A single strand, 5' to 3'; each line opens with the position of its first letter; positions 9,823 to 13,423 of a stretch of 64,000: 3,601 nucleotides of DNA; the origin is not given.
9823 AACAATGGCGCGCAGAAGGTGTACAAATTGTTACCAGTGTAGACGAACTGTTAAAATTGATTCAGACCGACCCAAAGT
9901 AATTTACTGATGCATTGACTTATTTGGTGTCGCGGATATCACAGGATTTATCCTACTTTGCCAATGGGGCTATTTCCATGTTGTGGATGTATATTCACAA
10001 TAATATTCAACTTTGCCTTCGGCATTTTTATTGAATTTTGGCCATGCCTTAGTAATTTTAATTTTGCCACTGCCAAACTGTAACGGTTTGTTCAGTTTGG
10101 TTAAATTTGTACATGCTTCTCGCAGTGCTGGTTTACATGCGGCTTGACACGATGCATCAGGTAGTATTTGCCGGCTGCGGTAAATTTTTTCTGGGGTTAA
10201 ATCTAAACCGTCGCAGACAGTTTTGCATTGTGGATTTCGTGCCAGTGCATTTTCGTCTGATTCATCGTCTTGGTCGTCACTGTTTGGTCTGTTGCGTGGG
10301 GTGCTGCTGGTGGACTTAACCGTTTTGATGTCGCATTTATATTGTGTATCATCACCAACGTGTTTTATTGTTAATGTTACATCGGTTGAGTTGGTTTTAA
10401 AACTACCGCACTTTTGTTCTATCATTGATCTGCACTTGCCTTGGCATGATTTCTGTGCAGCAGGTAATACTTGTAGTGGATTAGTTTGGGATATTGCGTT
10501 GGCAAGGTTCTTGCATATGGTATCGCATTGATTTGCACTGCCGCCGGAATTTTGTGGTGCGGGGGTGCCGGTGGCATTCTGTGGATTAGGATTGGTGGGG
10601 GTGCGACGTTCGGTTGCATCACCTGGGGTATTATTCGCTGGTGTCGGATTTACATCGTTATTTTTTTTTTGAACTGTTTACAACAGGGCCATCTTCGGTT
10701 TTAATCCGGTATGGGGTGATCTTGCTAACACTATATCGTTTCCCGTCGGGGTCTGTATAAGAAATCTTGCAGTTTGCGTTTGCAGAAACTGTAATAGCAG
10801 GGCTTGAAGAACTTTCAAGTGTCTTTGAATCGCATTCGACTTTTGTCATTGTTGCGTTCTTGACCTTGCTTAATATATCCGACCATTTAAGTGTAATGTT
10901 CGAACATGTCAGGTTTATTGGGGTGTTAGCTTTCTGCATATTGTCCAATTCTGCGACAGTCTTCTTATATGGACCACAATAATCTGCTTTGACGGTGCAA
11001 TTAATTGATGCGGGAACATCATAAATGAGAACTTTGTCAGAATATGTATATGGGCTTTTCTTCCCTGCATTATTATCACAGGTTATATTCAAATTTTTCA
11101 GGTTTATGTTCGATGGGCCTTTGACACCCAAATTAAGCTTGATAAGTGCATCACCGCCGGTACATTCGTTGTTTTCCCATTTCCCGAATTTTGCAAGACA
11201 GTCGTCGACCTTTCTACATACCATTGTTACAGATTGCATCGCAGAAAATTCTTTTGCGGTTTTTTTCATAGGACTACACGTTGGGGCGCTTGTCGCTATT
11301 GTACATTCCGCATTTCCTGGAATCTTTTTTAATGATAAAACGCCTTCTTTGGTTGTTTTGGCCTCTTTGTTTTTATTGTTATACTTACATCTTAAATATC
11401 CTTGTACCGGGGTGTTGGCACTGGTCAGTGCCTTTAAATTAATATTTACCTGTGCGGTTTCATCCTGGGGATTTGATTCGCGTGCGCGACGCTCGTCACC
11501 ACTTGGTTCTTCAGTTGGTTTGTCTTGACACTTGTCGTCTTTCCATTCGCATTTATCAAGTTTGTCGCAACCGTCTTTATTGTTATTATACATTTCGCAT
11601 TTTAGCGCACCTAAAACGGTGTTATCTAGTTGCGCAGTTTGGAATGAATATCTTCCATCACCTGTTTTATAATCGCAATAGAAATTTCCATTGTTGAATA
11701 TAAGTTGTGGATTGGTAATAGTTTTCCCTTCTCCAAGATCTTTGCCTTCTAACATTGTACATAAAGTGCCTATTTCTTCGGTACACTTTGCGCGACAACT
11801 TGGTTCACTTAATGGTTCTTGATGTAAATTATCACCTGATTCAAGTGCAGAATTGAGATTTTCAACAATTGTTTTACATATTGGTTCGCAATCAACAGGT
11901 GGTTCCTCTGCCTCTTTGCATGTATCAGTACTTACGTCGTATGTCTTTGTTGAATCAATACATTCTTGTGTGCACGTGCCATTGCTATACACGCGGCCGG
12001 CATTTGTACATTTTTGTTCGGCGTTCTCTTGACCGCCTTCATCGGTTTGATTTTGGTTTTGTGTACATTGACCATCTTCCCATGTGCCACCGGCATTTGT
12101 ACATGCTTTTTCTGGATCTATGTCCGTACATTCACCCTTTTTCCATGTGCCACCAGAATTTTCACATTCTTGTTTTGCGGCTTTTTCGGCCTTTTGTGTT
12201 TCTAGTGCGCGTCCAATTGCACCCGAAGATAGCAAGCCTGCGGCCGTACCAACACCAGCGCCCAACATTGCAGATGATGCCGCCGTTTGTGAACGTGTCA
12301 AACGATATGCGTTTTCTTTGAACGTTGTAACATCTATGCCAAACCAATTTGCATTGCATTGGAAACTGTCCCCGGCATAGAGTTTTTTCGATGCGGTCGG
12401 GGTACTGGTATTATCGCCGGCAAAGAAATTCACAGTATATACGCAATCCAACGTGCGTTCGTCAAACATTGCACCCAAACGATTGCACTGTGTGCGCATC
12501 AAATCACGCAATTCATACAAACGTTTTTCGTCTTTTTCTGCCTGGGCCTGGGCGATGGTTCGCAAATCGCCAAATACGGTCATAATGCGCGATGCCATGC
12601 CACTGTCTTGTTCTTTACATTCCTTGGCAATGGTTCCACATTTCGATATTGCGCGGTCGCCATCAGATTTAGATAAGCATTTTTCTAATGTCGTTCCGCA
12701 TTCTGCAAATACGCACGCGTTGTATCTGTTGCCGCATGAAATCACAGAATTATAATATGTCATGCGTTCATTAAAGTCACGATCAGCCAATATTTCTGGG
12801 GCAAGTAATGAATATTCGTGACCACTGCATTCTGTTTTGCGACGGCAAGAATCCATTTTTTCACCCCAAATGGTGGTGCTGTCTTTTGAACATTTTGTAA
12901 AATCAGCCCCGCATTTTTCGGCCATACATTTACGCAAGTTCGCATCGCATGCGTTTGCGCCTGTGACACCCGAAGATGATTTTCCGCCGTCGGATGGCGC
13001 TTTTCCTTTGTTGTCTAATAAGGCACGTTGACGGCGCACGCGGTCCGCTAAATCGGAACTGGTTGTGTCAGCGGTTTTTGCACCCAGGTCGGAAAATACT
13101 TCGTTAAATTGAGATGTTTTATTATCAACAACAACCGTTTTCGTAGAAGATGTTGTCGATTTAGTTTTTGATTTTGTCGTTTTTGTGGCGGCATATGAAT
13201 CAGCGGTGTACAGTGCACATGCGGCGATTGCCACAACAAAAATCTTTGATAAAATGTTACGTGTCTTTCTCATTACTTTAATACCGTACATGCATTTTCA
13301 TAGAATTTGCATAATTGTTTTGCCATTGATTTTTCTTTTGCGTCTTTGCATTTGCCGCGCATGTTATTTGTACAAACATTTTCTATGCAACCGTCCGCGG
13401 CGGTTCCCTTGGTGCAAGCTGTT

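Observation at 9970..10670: A10 homopolymer at the 3' end of the 877-aa Cys-rich gene: a -1 slip fuses it in frame with the downstream 228-codon Cys-rich ORF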

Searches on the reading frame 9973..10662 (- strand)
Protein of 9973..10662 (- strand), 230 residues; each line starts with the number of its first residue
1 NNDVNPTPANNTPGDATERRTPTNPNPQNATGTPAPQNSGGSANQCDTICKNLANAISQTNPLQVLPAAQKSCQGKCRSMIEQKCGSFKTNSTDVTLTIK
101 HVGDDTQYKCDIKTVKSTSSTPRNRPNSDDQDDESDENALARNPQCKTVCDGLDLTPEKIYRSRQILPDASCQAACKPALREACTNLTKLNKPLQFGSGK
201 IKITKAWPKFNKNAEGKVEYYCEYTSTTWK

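Call 8: search_protein_families(library=pfam, proteins=[window:9973-10659:-], max_evalue=0.01)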
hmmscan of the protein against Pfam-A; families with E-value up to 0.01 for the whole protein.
window:9973-10659:- (229 aa): 0 families

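Call 9: search_protein_families(library=ncbifam, proteins=[window:9973-10659:-], max_evalue=0.01)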
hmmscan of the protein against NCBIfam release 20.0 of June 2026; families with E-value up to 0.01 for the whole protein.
window:9973-10659:- (229 aa): 0 families

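Call 27: find_homologous_proteins(query=window:9973-10662:-, max_evalue=0.001)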
Query seq(230 aa) (230 aa): 2 proteins with E <= 0.001 among 132 candidates.
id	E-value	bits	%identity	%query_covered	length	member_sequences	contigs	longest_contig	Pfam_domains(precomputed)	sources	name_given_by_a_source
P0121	7.2e-94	332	97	66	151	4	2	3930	-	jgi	-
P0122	7.6e-59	217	65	65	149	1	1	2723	-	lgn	-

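Call 29: find_encoding_contigs(protein=P0122, flank=4000, max_places=6)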
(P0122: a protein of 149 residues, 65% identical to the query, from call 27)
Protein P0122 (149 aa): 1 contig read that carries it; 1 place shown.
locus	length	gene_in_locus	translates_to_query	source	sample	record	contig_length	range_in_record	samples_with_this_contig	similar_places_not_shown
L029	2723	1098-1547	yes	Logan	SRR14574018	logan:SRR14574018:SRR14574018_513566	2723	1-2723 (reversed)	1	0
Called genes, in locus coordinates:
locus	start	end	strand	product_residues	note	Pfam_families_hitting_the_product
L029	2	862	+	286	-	?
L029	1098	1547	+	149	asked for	-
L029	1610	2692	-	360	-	-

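Call 78: predict_structure(alignment_id=A3)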
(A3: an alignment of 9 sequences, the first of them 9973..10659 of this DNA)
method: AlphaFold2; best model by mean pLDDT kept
length: 229 residues; sequences in the alignment: 9
mean_pLDDT: 71.1   pTM: 0.40
mean pLDDT of the five models: 71.1, 71.1, 70.6, 70.2, 66.6
residues with pLDDT >= 90: 7; 70-90: 148; 50-70: 18; < 50: 56
segments of 3 or more residues with pLDDT < 50: 1-4, 8-20, 22-25, 27-40, 116-134
pLDDT, mean of each block of 10 residues (from residue 1): 43 36 40 36 76 81 84 86 83 85 84 57 41 52 78 85 85 87 86 80 87 86 76
secondary structure, 60 per line:
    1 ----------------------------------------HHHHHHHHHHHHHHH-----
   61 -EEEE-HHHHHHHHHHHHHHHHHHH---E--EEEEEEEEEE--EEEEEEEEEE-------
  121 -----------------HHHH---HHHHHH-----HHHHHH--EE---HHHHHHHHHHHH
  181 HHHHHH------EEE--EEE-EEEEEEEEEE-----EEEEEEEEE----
elements in order: H41-55 E62-65 H67-85 E92-101 E104-113 H138-141 H145-150 H156-161 H169-186 E193-195 E198-200 E202-211 E217-225
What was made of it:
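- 10528..10662 (-): Asn/Pro/Thr-rich linker, predicted disordered. Its first about 114 nt are shared with alleles that carry a different cassette. pLDDT below 50 for extension residues 1-40 (call 78).
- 10321..10539 (-): First six-Cys alpha/beta unit of the extension. Model pLDDT about 80-86 (call 78).
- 9973..10248 (-): Second six-Cys alpha/beta unit of the extension. Model pLDDT about 80-87 (call 78).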

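Call 80: fold_search(model_id=the predicted structure, library=pdb)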
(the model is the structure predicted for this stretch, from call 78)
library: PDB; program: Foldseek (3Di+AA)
matches with E <= 10: 428; with E <= 0.001: 0
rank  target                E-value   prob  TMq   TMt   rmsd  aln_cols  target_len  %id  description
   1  3h0d_B                1.7e-01  0.38  0.16  0.21   7.7        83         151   17  Crystal structure of CtsR in complex with a 26bp DNA duplex (released 2009-06-30)
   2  2vrt_B                3.1e-01  0.15  0.19  0.12  15.9       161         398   12  Crystal Structure of E. coli RNase E possessing M1 RNA fragments - Catalytic Domain (released 2008-07-22)
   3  2vrt_C                3.1e-01  0.15  0.19  0.12  16.4       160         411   12  Crystal Structure of E. coli RNase E possessing M1 RNA fragments - Catalytic Domain (released 2008-07-22)
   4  3h0d_A                6.3e-01  0.14  0.17  0.21  12.7       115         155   13  Crystal structure of CtsR in complex with a 26bp DNA duplex (released 2009-06-30)
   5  2vmk_D                6.7e-01  0.11  0.17  0.10  17.5       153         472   11  Crystal Structure of E. coli RNase E Apoprotein - Catalytic Domain (released 2008-07-22)
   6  4hh2_D                6.7e-01  0.05  0.16  0.12  17.1       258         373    8  Structure of PpsR without the HTH motif from Rb. sphaeroides (released 2013-06-05)
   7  7dl8_C                7.1e-01  0.20  0.18  0.31   6.3        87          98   13  Crystal structure of ALBA1 from Trypanosoma brucei (released 2021-06-23)
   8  6g63_A                7.1e-01  0.11  0.21  0.11  16.1       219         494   10  RNase E in complex with sRNA RrpA (released 2018-10-03)
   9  2bx2_L                9.0e-01  0.09  0.19  0.10  16.9       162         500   12  Catalytic domain of E. coli RNase E (released 2005-10-14)
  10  3wbm_A                9.0e-01  0.08  0.13  0.23  14.4        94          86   14  Crystal Structure of protein-RNA complex (released 2013-12-11)
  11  2vrt_D                9.0e-01  0.08  0.18  0.10  17.2       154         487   12  Crystal Structure of E. coli RNase E possessing M1 RNA fragments - Catalytic Domain (released 2008-07-22)
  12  6g63_G                9.5e-01  0.11  0.19  0.10  16.4       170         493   12  RNase E in complex with sRNA RrpA (released 2018-10-03)
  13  2vrt_A                9.5e-01  0.10  0.19  0.11  16.5       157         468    9  Crystal Structure of E. coli RNase E possessing M1 RNA fragments - Catalytic Domain (released 2008-07-22)
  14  9lri_A                1.0e+00  0.23  0.18  0.23   5.8        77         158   12  Crystal Structure of Thermus thermophilus KhpB/EloR complexed with RNA (released 2025-07-23)
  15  5hiy_B                1.1e+00  0.20  0.13  0.27   3.6        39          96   10  Crystal structure of PEDV NSP9 Mutant-C59A (released 2017-01-25)
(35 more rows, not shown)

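Call 89: search_protein_representatives(protein=window:9973-10659:-)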
Query: 229 residues. Proteins with E-value up to 0.001 (for the whole library): 1; up to 1e-10: 0; up to 1e-30: 0. The best 1 are listed.
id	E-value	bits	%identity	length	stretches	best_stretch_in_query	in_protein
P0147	3.5e-05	40.0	41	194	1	41-120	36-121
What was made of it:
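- Tried and rejected: phmmer of the tail against 1.84 billion representatives gave one weak hit, so the module is very rare (call 89).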

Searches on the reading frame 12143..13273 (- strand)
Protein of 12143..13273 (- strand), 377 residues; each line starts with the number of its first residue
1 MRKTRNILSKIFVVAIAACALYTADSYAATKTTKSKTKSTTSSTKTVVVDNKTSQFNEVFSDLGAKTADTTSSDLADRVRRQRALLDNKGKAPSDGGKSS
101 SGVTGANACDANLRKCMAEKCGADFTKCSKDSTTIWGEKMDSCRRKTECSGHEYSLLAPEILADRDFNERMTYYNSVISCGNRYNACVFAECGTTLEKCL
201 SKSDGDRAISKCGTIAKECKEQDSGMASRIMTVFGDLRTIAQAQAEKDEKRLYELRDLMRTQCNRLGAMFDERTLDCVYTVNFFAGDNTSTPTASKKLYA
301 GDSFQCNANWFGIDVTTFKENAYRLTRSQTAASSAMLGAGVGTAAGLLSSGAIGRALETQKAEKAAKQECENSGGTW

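Call 68: predict_structure(alignment_id=A2)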
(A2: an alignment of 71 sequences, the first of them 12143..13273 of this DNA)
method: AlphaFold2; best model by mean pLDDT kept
length: 377 residues; sequences in the alignment: 71
mean_pLDDT: 67.1   pTM: 0.41
mean pLDDT of the five models: 67.1, 66.3, 64.6, 62.2, 61.4
residues with pLDDT >= 90: 45; 70-90: 157; 50-70: 61; < 50: 114
segments of 3 or more residues with pLDDT < 50: 1-6, 19-70, 90-105, 320-351
pLDDT, mean of each block of 10 residues (from residue 1): 48 51 35 31 32 42 40 54 58 37 60 91 87 91 89 87 87 85 91 87 89 85 75 83 89 91 88 85 78 76 68 55 46 35 38 53 70 60
secondary structure, 60 per line:
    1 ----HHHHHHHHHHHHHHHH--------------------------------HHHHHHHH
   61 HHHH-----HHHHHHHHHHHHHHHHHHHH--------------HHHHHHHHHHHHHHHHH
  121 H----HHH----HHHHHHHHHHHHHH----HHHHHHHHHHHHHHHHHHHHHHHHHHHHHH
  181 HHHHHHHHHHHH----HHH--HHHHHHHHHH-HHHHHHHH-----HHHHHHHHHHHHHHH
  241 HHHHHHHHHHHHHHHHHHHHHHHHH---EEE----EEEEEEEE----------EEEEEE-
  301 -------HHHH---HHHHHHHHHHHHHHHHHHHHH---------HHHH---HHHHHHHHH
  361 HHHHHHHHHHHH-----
elements in order: H5-20 H53-64 H70-89 H104-121 H133-146 H151-192 H202-211 H213-220 H226-265 E269-271 E276-283 E294-299 H308-311 H315-335 H345-348 H352-372
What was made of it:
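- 10658..13273 (-): Short-form CDS (871 aa from ATG 13273; 877 aa if read from ATG 13291). It has a signal peptide, a conserved about 300-aa Cys-rich helical N-domain, a Gly/Ala-rich hydrophobic segment and variable Cys-rich modules, and ends SSKKK-TAA. N-domain model has pLDDT 85-90 over residues 105-310 (call 68).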

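Call 70: fold_search(model_id=the predicted structure, library=pdb)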
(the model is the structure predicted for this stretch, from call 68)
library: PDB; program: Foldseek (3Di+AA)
matches with E <= 10: 54; with E <= 0.001: 0
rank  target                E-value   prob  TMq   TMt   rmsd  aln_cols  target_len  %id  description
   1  3s9o_C                1.2e+00  0.09  0.11  0.22  21.9       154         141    9  The Focal Adhesion Targeting (FAT) domain of the Focal Adhesion Kinase showing N-terminal interactions in cis (released 2012-06-06)
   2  8xku_C                1.2e+00  0.08  0.13  0.07  38.9       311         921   11  Cryo-EM structure of the Ycf2-FtsHi motor complex from Arabidopsis in ATP-bound state (released 2024-09-11)
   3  2rkk_A                1.5e+00  0.06  0.09  0.18  18.2       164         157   12  Crystal Structure of S.cerevisiae Vta1 N-terminal domain (released 2008-01-22)
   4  9hlz_RR               2.0e+00  0.08  0.12  0.13  25.7       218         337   13  Translational activators Aep1, Aep2 and Atp25 in complex with mRNA and the yeast mitochondrial ribosome (released 2025-12-17)
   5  5mrc_R                2.0e+00  0.07  0.11  0.12  26.3       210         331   12  Structure of the yeast mitochondrial ribosome - Class A (released 2017-02-15)
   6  23as_0                2.3e+00  0.07  0.14  0.14  37.1       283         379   15  Structure of Arabidopsis SNX1 (Class l, 7-fold) (released 2026-03-18)
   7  1jad_A                2.7e+00  0.05  0.11  0.17  38.8       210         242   12  C-terminal Domain of Turkey PLC-beta (released 2001-12-28)
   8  9lm8                  3.6e+00  0.05  0.13  0.13  21.2       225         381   13  Crystal structure of bvFP-Pfr21 (released 2026-01-28)
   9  1ow8_B                3.8e+00  0.04  0.10  0.22  21.6       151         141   11  Paxillin LD2 motif bound to the Focal Adhesion Targeting (FAT) domain of the Focal Adhesion Kinase (released 2003-10-21)
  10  9g2r_F                4.0e+00  0.03  0.13  0.17  30.8       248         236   14  Endophilin B1 dimers bound to nanodiscs (released 2024-08-07)
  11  9y5q_A                4.2e+00  0.02  0.10  0.11  25.0       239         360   11  Cryo EM structure of KCa3.1_R355K_I/calmodulin channel in complex with rimtuzalcap (released 2025-10-15)
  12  6djl_E                4.5e+00  0.05  0.13  0.20  25.7       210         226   12  Crystal structure of the Rab11 GEF SH3BP5 bound to nucleotide free Rab11A (released 2018-09-26)
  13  1ow6_B                4.7e+00  0.03  0.11  0.22  23.3       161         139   11  Paxillin LD4 motif bound to the Focal Adhesion Targeting (FAT) domain of the Focal Adhesion Kinase (released 2003-10-21)
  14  5nen_B                4.7e+00  0.02  0.09  0.15  30.3       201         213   13  Crystal structure of the soluble domain of LipC, a membrane fusion protein of a type I secretion system (released 2017-11-22)
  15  3w54_A                5.3e+00  0.06  0.16  0.21  22.3       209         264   12  Crystal structure of cyanide-insensitive alternative oxidase from Trypanosoma brucei with colletochlorin B (released 2013-03-13)
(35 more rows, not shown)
